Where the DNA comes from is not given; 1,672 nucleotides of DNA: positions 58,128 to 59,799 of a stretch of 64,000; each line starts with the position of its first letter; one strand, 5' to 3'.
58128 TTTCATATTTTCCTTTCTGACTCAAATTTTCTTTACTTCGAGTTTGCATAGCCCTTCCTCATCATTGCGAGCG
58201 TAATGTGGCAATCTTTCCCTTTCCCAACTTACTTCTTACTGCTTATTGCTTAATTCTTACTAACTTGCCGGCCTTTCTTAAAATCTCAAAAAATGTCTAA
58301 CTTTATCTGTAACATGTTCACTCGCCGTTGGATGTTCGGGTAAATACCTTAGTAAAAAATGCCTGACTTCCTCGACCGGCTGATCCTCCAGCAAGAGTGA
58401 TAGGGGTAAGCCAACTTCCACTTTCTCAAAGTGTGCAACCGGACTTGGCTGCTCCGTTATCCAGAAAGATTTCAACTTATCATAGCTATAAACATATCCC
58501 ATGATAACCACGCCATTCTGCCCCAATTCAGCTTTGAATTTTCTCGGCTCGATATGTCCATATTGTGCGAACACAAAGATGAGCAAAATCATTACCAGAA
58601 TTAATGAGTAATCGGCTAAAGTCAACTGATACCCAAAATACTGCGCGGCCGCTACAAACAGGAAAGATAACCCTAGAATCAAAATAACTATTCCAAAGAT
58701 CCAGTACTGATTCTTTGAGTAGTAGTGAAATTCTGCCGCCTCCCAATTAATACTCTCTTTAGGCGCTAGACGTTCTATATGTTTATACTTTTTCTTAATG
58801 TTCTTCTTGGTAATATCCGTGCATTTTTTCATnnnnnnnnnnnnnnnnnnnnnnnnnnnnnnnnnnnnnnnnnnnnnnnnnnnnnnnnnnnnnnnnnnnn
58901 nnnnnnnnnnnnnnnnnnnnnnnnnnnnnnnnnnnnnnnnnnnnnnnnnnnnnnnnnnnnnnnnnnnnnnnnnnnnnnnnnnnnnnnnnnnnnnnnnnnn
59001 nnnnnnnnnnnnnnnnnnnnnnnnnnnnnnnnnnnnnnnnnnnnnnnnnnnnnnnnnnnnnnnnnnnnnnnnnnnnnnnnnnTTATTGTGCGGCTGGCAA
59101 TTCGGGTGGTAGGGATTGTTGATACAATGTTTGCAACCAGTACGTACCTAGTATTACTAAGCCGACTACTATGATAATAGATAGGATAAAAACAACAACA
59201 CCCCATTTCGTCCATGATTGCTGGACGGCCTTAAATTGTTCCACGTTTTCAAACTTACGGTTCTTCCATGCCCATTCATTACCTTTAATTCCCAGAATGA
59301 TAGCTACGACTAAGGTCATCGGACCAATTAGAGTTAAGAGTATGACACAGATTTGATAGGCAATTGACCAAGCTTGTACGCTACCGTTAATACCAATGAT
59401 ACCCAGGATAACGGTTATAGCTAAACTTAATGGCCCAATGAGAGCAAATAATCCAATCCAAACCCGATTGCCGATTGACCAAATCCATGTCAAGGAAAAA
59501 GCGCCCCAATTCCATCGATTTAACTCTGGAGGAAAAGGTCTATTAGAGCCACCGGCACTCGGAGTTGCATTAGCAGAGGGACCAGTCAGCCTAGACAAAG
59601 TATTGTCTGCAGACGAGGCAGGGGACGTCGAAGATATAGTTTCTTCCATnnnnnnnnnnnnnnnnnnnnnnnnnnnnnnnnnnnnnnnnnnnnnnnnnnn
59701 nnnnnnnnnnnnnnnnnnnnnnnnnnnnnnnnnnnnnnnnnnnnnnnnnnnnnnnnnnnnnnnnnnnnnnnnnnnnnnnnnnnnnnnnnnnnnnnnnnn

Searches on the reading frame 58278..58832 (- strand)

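Call 6: search_protein_families(library=pfam, proteins=[window:58278-58832:-], max_evalue=0.01)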
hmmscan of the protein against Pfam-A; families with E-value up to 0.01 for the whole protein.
window:58278-58832:- (184 aa): 1 family
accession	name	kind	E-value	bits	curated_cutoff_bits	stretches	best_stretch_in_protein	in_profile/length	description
PF20823.2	Cmr2_Zn-bd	-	0.0067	16.9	27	0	104-129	11-36/58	CRISPR RNA silencing complex Cmr2 subunit, Zn-binding domain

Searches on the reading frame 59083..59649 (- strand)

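Call 6: search_protein_families(library=pfam, proteins=[window:59083-59649:-], max_evalue=0.01)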
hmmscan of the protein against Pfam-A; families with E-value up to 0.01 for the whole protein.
window:59083-59649:- (188 aa): 1 family
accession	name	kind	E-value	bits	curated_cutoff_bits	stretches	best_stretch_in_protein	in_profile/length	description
PF20664.2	DUF6814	-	0.0024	18.5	25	1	118-177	14-70/71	Family of unknown function (DUF6814)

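Call 57: search_protein_families(library=ncbifam, proteins=[window:59083-59649:-], max_evalue=0.01)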
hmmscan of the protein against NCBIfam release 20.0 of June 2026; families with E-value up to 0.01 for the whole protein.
window:59083-59649:- (188 aa): 0 families
